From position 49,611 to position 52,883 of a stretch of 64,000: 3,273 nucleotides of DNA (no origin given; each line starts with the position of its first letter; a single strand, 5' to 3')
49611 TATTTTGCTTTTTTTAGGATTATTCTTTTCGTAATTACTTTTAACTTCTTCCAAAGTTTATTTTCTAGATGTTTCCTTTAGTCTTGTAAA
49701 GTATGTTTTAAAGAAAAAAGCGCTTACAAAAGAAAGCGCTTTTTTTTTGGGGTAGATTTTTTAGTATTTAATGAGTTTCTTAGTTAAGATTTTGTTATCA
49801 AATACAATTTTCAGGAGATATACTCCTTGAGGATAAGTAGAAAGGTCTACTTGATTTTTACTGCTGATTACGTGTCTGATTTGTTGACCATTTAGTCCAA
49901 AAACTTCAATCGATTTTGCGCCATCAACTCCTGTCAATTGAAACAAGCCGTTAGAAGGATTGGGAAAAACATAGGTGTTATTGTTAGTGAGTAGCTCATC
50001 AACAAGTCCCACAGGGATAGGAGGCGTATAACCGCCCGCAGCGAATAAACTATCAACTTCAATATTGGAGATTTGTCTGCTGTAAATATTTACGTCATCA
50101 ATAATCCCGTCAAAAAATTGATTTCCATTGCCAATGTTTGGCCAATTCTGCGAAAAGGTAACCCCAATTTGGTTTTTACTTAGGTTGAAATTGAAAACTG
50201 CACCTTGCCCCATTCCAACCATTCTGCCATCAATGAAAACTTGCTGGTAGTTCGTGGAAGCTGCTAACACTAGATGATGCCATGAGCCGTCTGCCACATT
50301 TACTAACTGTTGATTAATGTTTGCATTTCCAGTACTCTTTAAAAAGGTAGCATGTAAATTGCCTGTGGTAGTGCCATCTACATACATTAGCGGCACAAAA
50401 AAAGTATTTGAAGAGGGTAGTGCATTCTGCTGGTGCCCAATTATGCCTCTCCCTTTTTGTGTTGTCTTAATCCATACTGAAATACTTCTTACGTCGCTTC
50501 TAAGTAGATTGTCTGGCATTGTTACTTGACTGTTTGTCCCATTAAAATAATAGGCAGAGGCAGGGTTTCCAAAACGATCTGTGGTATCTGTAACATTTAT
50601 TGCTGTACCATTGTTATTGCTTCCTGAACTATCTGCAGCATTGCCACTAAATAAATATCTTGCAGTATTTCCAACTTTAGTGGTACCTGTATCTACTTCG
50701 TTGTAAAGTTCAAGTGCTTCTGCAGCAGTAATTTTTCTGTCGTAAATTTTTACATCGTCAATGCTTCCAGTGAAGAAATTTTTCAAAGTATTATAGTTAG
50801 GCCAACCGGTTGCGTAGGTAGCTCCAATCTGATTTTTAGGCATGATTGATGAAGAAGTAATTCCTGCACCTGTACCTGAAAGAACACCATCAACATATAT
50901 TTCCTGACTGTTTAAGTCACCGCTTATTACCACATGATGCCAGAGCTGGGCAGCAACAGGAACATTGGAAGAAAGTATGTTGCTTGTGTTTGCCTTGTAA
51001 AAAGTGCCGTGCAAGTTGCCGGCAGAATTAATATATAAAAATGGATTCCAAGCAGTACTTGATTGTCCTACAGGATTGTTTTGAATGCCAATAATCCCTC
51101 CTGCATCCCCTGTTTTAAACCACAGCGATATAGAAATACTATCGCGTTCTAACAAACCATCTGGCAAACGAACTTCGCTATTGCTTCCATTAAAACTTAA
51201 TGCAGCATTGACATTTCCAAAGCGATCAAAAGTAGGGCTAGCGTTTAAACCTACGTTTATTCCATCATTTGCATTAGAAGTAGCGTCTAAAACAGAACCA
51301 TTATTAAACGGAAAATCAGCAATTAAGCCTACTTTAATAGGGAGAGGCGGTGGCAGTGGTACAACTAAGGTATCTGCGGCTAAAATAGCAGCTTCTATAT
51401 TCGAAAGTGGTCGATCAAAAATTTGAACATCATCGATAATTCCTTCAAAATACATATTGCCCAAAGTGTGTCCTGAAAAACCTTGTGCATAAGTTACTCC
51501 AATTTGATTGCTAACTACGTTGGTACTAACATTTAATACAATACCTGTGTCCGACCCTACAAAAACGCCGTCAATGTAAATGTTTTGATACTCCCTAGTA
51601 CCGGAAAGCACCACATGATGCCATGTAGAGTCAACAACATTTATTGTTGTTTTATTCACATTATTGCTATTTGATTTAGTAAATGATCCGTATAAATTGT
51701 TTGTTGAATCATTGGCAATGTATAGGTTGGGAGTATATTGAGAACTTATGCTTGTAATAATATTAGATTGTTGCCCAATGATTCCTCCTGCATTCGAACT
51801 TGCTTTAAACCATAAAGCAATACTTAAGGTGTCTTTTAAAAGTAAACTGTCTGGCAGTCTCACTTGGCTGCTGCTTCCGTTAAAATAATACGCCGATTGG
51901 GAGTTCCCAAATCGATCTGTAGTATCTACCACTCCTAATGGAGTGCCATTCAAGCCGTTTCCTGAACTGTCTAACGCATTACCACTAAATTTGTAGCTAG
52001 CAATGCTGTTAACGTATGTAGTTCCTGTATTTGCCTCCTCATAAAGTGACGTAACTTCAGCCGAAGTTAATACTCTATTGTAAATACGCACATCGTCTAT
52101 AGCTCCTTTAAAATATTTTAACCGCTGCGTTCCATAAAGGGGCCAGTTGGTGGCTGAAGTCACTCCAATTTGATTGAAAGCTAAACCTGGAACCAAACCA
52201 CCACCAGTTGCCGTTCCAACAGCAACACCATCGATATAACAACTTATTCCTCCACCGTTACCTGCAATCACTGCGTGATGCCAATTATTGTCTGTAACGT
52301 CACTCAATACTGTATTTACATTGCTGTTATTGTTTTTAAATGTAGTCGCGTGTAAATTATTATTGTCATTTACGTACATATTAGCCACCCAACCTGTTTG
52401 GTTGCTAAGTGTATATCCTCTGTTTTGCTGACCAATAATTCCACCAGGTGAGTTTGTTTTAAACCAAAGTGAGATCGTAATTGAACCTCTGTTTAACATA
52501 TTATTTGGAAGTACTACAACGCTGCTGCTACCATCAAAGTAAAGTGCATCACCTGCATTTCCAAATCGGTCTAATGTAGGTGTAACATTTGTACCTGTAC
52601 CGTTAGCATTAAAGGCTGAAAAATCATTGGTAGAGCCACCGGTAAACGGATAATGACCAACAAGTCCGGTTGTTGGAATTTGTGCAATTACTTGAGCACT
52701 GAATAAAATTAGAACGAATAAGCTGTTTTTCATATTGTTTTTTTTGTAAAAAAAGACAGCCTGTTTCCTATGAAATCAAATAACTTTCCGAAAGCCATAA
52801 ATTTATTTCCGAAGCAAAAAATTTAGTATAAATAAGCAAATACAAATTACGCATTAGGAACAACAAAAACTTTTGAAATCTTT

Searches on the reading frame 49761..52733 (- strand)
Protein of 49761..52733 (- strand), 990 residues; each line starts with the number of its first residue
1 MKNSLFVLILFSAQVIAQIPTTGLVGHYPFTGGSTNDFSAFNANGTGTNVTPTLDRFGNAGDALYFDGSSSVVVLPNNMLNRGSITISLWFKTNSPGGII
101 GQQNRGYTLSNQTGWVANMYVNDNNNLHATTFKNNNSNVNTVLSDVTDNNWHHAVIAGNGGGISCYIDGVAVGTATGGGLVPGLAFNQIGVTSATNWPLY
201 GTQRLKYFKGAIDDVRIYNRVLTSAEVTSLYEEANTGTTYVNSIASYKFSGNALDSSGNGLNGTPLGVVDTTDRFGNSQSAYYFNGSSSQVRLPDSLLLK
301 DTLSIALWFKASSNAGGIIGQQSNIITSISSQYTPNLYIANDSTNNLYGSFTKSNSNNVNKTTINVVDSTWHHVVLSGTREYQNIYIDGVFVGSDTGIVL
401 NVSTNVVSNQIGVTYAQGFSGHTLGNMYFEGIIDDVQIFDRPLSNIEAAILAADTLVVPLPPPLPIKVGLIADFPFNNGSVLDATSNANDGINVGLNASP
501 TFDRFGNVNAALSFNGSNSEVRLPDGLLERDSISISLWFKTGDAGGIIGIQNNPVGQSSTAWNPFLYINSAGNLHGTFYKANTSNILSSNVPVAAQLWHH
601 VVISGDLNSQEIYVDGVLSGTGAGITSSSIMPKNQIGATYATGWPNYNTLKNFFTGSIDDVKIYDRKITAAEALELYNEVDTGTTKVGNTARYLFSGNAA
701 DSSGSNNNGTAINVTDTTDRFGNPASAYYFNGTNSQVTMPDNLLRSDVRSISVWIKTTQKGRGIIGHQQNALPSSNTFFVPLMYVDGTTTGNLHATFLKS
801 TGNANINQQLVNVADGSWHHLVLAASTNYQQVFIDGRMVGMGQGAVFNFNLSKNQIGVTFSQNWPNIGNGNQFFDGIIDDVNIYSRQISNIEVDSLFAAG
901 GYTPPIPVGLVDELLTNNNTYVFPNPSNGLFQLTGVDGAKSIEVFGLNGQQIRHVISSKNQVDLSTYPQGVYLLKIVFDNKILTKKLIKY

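Call 82: search_protein_families(library=pfam, proteins=[window:49761-52733:-], max_evalue=0.0001)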
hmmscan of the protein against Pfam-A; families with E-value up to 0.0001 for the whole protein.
window:49761-52733:- (990 aa): 4 families
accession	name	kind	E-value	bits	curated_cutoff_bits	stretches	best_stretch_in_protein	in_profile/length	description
PF13385.13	Laminin_G_3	-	6.4e-76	254.1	27.6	4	67-227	1-150/151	Concanavalin A-like lectin/glucanases superfamily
PF02210.31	Laminin_G_2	-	1.1e-11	45.7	22.9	0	571-663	27-123/126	Laminin G domain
PF18962.6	Por_Secre_tail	-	3.5e-10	40.5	27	1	922-988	1-74/75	Secretion system C-terminal sorting domain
PF00054.30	Laminin_G_1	-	2.1e-06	28.4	24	0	137-220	41-128/131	Laminin G domain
